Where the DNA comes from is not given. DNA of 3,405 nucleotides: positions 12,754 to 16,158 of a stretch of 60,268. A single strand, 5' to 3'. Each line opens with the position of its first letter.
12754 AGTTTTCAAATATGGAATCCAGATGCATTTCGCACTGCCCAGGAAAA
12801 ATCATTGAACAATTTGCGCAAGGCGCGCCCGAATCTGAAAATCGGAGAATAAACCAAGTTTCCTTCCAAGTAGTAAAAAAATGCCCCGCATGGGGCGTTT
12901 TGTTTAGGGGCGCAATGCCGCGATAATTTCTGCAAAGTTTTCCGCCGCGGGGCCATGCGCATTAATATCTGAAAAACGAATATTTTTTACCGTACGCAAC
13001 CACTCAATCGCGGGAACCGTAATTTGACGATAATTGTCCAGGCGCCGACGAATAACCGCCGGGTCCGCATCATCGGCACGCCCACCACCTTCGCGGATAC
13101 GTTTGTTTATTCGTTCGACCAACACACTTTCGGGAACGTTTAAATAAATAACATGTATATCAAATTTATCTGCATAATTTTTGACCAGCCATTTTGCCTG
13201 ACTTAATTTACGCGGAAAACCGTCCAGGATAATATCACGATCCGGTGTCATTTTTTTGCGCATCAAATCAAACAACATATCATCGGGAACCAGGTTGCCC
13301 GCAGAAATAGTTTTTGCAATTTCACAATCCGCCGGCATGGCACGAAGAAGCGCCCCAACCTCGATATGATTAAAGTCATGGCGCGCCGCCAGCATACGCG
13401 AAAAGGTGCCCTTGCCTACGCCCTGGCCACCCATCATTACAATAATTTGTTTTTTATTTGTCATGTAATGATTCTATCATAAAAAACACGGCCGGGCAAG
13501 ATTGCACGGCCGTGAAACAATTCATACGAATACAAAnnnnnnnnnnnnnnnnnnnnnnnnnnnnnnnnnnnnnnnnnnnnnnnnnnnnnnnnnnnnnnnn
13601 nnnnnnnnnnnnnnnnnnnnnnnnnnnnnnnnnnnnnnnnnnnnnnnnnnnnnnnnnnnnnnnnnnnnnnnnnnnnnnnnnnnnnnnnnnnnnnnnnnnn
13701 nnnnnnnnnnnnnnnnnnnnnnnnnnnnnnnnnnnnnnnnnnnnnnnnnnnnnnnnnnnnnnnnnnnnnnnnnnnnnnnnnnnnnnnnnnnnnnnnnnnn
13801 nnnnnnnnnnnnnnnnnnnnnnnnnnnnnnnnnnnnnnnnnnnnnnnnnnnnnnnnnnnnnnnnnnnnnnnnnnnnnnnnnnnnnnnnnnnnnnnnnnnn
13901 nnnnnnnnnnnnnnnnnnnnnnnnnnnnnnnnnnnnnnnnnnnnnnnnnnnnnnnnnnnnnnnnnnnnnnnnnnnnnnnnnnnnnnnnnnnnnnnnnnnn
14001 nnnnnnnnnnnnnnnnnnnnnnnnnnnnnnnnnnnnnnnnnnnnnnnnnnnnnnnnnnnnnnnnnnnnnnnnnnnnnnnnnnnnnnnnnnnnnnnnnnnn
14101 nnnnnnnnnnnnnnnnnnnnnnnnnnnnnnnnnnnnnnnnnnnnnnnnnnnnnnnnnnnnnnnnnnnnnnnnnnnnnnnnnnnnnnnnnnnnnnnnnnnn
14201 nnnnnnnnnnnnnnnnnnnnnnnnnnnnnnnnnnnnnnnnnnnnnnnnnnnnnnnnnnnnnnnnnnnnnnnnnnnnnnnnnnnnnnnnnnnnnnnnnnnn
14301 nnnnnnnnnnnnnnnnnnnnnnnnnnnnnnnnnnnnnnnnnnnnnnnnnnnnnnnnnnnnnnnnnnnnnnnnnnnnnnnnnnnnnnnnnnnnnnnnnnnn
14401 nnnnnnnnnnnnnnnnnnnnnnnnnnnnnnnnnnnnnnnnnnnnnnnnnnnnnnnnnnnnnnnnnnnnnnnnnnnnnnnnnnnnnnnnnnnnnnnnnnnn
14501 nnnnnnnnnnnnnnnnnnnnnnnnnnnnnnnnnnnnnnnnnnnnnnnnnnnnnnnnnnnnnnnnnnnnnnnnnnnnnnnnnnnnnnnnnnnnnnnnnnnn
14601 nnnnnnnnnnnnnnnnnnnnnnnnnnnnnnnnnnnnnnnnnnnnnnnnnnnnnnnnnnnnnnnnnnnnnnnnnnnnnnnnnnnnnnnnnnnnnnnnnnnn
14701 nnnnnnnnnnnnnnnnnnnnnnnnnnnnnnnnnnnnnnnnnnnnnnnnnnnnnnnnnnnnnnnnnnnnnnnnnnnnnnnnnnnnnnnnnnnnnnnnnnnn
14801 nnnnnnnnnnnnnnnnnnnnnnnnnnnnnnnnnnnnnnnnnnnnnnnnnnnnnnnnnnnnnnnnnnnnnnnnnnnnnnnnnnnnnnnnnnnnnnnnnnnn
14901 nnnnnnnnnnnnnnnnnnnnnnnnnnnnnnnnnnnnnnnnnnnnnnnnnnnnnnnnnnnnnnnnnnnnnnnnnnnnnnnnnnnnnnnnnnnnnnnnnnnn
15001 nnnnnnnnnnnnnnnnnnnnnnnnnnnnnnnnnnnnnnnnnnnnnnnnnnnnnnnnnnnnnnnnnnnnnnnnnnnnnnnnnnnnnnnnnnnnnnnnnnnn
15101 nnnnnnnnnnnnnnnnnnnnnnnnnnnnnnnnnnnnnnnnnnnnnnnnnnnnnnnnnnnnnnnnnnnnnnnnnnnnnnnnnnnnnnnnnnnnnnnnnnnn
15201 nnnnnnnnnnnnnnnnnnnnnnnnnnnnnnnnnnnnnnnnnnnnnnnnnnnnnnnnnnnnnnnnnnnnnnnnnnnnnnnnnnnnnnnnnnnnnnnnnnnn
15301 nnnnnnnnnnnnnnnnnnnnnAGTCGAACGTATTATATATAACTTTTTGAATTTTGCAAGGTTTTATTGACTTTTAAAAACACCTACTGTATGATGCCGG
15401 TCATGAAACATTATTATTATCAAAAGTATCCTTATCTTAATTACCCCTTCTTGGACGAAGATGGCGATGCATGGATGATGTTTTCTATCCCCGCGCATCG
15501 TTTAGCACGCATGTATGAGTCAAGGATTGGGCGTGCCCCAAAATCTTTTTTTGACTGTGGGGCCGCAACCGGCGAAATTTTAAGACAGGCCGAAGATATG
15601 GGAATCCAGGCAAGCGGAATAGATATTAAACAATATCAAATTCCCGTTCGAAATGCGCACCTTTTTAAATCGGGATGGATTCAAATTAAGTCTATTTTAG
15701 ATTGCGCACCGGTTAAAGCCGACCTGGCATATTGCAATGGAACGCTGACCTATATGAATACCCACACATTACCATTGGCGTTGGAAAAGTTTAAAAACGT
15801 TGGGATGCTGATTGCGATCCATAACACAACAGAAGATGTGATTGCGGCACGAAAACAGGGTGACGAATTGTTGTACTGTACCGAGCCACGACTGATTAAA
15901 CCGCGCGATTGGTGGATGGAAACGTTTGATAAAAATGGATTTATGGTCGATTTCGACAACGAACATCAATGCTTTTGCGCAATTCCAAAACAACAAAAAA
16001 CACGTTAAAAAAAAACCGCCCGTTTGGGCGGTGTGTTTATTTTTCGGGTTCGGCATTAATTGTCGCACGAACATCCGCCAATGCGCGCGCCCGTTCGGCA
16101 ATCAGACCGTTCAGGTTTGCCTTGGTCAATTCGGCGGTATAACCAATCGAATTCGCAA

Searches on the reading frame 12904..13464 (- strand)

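Call 8: search_protein_families(library=pfam, proteins=[window:12904-13464:-], max_evalue=0.001)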
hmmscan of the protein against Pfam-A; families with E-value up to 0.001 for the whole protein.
window:12904-13464:- (186 aa): 4 families
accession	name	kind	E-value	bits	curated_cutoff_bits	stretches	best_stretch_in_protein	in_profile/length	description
PF00406.28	ADK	-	7.6e-25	88.2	26.8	1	10-157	1-147/151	Adenylate kinase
PF13207.12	AAA_17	-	1.3e-16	61.5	27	1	11-133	1-131/136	AAA domain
PF13671.12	AAA_33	-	6.7e-12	46.3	27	1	8-146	2-141/143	AAA domain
PF13238.12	AAA_18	-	3.8e-08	34.3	29.4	1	8-126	1-115/128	AAA domain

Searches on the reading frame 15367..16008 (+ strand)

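Call 8: search_protein_families(library=pfam, proteins=[window:15367-16008:+], max_evalue=0.001)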
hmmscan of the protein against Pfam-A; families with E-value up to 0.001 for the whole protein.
window:15367-16008:+ (213 aa): 0 families

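Call 40: search_protein_families(library=pfam, proteins=[window:15367-16008:+], max_evalue=10)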
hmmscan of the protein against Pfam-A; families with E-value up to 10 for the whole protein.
window:15367-16008:+ (213 aa): 4 families
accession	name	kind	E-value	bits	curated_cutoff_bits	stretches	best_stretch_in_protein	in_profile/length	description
PF08241.18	Methyltransf_11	-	0.0085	17.1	21.2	1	63-141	2-82/95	Methyltransferase domain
PF13489.12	Methyltransf_23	-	0.021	15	27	1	44-131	11-95/164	Methyltransferase domain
PF13649.12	Methyltransf_25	-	0.035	15.2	27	1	63-145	3-92/97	Methyltransferase domain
PF08242.18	Methyltransf_12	-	0.039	15.1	30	1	63-143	2-89/98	Methyltransferase domain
